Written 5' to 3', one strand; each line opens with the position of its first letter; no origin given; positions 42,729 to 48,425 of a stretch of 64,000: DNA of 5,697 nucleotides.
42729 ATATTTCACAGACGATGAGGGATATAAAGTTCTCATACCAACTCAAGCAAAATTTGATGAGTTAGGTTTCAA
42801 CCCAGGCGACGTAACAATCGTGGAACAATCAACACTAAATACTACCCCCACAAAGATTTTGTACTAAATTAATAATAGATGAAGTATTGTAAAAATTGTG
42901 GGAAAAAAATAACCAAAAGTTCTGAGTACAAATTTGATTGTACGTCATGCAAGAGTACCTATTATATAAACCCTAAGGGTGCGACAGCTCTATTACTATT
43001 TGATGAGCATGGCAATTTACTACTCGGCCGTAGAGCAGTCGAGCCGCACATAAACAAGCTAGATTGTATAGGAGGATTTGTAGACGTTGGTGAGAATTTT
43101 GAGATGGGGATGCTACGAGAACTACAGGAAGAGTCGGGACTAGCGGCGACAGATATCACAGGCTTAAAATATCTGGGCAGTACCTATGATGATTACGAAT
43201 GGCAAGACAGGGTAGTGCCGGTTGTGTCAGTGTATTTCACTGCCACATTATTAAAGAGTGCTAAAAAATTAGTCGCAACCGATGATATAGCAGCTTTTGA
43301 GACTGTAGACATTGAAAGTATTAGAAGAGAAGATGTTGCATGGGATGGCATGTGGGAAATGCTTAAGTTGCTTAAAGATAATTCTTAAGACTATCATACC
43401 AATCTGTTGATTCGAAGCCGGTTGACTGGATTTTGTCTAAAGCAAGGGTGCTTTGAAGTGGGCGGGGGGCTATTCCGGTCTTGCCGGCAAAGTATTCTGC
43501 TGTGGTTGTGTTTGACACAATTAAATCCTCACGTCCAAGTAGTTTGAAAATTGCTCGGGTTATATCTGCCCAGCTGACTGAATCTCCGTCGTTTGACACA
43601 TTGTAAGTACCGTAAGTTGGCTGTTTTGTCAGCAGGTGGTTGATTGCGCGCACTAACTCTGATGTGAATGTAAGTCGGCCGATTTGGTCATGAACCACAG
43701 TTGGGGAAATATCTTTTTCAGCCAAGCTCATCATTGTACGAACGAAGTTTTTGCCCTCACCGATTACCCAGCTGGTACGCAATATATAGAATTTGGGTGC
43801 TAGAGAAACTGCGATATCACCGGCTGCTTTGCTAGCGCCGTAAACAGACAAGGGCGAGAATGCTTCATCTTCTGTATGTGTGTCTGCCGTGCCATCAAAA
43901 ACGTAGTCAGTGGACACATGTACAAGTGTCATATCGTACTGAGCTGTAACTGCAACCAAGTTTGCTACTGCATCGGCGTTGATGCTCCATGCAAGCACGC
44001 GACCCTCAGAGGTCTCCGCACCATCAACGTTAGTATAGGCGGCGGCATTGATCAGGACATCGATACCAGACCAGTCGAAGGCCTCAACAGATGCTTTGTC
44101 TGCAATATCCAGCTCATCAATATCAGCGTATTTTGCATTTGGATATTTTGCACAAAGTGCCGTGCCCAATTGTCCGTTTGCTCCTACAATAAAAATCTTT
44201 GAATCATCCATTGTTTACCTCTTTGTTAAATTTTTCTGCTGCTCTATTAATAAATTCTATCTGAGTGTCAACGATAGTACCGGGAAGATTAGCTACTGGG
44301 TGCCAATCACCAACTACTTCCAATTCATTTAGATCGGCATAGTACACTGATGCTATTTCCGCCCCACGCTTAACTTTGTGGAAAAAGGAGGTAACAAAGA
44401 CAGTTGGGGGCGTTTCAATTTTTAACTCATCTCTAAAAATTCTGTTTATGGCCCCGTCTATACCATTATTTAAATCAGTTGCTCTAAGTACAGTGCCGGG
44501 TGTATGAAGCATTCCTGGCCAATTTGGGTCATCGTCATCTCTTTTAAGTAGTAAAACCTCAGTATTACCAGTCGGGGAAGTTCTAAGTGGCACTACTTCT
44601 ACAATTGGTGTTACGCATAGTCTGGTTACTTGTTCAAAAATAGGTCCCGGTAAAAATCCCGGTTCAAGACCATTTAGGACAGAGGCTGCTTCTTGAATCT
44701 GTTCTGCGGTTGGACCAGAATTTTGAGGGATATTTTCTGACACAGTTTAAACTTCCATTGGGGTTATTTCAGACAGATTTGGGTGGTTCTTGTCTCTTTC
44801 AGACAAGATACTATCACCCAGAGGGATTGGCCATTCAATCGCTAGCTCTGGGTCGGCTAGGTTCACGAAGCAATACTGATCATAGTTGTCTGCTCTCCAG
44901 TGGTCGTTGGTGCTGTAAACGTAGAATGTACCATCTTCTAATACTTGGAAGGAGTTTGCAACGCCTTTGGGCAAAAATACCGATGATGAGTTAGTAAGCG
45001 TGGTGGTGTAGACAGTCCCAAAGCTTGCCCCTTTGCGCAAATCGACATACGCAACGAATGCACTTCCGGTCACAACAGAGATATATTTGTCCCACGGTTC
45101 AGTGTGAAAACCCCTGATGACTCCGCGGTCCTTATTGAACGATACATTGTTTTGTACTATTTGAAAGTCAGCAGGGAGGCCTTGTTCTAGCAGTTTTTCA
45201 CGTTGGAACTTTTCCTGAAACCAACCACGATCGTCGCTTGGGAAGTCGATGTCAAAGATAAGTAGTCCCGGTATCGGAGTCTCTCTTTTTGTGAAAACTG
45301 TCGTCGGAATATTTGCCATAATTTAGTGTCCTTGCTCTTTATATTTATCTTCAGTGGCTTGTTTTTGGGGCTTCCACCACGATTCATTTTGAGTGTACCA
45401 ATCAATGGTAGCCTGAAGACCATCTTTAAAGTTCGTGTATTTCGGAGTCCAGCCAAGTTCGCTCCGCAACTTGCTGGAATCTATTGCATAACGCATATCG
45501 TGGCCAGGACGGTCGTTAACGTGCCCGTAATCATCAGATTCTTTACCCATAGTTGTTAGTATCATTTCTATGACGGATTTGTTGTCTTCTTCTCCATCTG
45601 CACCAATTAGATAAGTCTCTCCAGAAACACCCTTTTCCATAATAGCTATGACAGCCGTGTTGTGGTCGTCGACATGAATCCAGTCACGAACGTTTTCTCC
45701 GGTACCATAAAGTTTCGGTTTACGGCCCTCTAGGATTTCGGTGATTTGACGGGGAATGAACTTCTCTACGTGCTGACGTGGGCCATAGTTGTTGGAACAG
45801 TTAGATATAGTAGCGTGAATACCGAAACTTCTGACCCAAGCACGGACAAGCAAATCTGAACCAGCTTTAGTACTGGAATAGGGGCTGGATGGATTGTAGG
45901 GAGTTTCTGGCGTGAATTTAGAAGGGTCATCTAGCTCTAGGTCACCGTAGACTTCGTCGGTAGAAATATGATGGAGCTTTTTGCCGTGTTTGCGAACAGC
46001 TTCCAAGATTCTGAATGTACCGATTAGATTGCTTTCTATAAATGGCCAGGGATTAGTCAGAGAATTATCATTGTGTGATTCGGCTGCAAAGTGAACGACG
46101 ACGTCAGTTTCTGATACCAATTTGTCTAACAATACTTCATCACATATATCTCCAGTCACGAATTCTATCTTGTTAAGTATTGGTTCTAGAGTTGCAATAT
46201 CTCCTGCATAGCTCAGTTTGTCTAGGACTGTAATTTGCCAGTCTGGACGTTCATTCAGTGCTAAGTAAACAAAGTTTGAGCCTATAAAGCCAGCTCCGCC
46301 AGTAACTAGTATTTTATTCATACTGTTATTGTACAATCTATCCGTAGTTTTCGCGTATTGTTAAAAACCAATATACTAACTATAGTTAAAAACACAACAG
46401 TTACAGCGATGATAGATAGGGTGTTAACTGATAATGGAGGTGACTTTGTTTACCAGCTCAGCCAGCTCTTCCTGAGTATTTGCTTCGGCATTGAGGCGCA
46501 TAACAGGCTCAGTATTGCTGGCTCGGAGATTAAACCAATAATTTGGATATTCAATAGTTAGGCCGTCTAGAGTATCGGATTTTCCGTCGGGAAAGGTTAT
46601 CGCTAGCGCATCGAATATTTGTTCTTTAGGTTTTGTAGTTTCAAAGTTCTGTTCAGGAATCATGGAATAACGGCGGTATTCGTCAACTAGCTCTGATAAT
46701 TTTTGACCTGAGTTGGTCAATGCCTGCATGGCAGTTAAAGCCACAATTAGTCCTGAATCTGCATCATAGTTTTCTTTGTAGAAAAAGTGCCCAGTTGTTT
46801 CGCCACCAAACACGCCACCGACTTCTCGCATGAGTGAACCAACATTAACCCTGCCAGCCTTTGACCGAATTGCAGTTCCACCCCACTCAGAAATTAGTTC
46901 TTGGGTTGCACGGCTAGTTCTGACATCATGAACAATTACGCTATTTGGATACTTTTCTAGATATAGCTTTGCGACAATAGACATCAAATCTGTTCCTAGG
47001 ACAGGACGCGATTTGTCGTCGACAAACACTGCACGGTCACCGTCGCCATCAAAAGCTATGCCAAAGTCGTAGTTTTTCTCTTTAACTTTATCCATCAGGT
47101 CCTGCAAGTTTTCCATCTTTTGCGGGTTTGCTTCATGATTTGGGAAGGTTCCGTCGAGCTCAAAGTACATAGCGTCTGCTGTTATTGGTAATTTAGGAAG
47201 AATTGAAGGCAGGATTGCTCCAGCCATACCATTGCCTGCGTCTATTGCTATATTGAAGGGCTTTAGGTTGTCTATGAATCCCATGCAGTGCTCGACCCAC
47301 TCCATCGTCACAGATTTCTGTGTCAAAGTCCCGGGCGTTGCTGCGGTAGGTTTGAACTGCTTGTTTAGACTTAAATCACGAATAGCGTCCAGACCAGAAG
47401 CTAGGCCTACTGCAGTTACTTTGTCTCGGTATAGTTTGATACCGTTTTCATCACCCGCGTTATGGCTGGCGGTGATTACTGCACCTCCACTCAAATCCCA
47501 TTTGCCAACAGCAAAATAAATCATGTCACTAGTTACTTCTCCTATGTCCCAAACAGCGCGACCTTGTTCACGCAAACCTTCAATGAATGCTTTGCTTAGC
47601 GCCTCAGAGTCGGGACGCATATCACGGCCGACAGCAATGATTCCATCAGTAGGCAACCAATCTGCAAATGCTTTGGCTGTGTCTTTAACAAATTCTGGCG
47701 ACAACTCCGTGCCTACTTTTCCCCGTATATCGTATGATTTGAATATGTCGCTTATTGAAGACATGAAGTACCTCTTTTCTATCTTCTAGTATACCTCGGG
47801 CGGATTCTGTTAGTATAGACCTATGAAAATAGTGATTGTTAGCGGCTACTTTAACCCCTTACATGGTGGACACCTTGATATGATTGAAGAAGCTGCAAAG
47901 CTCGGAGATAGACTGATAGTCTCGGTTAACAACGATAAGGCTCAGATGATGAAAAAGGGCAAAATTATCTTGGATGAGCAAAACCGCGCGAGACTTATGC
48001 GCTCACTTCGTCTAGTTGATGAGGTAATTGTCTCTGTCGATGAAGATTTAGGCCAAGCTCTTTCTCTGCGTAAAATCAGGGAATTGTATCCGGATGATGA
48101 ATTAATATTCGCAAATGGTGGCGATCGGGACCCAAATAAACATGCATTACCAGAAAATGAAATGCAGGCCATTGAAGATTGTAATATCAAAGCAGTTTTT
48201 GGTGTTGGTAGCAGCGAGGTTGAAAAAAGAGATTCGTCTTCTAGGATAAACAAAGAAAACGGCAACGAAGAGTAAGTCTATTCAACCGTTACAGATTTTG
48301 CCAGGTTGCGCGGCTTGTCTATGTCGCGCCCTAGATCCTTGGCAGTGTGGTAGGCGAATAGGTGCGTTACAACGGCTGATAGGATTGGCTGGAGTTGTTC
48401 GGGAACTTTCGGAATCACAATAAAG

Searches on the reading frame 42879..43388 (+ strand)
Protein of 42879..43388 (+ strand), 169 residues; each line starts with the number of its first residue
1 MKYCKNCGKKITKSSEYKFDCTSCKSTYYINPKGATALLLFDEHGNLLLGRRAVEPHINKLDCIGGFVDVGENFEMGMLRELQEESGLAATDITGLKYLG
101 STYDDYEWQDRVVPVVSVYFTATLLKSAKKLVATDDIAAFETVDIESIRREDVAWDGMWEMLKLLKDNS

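Call 68: search_protein_families(library=pfam, proteins=[window:42879-43388:+], max_evalue=0.0001)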
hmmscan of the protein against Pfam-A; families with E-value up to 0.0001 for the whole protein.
window:42879-43388:+ (169 aa): 1 family
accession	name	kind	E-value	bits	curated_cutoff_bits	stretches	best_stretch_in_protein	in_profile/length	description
PF00293.34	NUDIX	-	4.9e-15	56.2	21.1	1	35-163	5-132/134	NUDIX domain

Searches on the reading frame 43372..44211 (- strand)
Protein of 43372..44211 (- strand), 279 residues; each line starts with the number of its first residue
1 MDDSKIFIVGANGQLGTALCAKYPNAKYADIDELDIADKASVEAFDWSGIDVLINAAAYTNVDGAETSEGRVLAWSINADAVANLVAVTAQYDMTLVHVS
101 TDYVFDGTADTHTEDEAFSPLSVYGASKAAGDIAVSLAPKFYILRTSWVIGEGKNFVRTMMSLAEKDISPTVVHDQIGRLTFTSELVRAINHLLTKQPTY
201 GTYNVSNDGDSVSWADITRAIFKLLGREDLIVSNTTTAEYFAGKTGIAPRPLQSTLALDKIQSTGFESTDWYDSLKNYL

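Call 68: search_protein_families(library=pfam, proteins=[window:43372-44211:-], max_evalue=0.0001)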
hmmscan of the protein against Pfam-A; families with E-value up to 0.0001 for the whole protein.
window:43372-44211:- (279 aa): 4 families
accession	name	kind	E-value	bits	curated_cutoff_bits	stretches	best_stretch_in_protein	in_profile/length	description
PF04321.23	RmlD_sub_bind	-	2.3e-64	217.7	27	1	5-279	2-282/287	RmlD substrate binding domain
PF01370.27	Epimerase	-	2e-16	60.6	20.9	1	6-205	1-239/240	NAD dependent epimerase/dehydratase family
PF16363.11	GDP_Man_Dehyd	-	1.9e-07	31.3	27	1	31-140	56-169/332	GDP-mannose 4,6 dehydratase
PF02719.21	Polysacc_synt_2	-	1.9e-05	24.4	20.2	0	35-228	62-250/293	Polysaccharide biosynthesis protein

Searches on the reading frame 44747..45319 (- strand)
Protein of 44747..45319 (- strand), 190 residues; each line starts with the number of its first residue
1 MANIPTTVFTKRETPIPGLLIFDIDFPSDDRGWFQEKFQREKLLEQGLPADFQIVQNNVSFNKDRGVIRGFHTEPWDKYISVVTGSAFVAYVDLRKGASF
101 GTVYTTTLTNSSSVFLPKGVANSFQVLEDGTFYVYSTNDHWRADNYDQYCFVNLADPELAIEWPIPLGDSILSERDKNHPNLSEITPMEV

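Call 68: search_protein_families(library=pfam, proteins=[window:44747-45319:-], max_evalue=0.0001)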
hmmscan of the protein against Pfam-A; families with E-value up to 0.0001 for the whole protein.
window:44747-45319:- (190 aa): 1 family
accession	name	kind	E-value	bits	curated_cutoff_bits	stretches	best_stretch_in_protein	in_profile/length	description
PF00908.23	dTDP_sugar_isom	-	6.9e-39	133.7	27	1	13-184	1-168/168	dTDP-4-dehydrorhamnose 3,5-epimerase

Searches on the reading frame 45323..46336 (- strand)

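Call 88: search_protein_families(library=pfam, proteins=[window:45323-46336:-], max_evalue=0.0001)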
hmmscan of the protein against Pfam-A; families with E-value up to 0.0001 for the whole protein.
window:45323-46336:- (337 aa): 6 families
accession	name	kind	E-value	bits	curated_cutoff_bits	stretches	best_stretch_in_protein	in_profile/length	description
PF16363.11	GDP_Man_Dehyd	-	1.1e-72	245.7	27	1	10-308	1-330/332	GDP-mannose 4,6 dehydratase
PF01370.27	Epimerase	-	3.1e-63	213.8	20.9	1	9-245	1-240/240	NAD dependent epimerase/dehydratase family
PF01073.25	3Beta_HSD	-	1.3e-14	54.3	22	1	10-224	1-220/280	3-beta hydroxysteroid dehydrogenase/isomerase family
PF07993.18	NAD_binding_4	-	1.8e-12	47.4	20.1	1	11-182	1-206/258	Male sterility protein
PF04321.23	RmlD_sub_bind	-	8.6e-11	41.9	27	1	8-168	2-140/287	RmlD substrate binding domain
PF02719.21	Polysacc_synt_2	-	6.1e-10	39.2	20.2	1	9-128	1-130/293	Polysaccharide biosynthesis protein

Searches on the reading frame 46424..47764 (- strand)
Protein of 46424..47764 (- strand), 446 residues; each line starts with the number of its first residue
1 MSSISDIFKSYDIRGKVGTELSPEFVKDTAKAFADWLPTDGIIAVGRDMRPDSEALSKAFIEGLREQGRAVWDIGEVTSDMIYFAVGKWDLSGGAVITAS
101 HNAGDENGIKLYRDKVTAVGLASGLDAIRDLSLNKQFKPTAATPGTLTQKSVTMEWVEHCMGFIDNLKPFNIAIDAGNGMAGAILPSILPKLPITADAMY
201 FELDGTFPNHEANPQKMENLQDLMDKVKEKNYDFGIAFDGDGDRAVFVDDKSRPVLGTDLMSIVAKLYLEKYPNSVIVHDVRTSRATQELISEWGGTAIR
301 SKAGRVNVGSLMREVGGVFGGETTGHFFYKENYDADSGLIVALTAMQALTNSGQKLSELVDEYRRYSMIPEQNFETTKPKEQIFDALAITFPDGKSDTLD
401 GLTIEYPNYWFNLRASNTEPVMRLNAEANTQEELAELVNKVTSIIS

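Call 88: search_protein_families(library=pfam, proteins=[window:46424-47764:-], max_evalue=0.0001)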
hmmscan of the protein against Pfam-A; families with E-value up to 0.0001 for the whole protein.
window:46424-47764:- (446 aa): 4 families
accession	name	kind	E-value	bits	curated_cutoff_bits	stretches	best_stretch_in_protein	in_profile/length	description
PF02878.22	PGM_PMM_I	-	1.8e-29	102.6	22.5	1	7-115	3-115/138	Phosphoglucomutase/phosphomannomutase, alpha/beta/alpha domain I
PF02879.22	PGM_PMM_II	-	1.6e-22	80.5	29.3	1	156-250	3-101/103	Phosphoglucomutase/phosphomannomutase, alpha/beta/alpha domain II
PF02880.22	PGM_PMM_III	-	5.4e-20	72.1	20.7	1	259-366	4-115/115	Phosphoglucomutase/phosphomannomutase, alpha/beta/alpha domain III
PF00408.26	PGM_PMM_IV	-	1.7e-08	34.8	23.1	1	397-441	21-65/68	Phosphoglucomutase/phosphomannomutase, C-terminal domain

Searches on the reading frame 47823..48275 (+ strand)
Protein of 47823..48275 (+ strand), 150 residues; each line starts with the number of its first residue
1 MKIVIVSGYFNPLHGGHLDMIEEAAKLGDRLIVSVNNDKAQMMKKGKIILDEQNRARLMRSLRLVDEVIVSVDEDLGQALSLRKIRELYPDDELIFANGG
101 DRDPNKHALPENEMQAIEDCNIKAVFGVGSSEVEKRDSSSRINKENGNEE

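Call 88: search_protein_families(library=pfam, proteins=[window:47823-48275:+], max_evalue=0.0001)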
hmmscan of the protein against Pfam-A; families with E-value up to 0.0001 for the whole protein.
window:47823-48275:+ (150 aa): 1 family
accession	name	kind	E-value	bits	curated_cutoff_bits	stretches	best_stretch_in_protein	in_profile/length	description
PF01467.32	CTP_transf_like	-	5.2e-15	56.3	21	1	6-102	2-90/133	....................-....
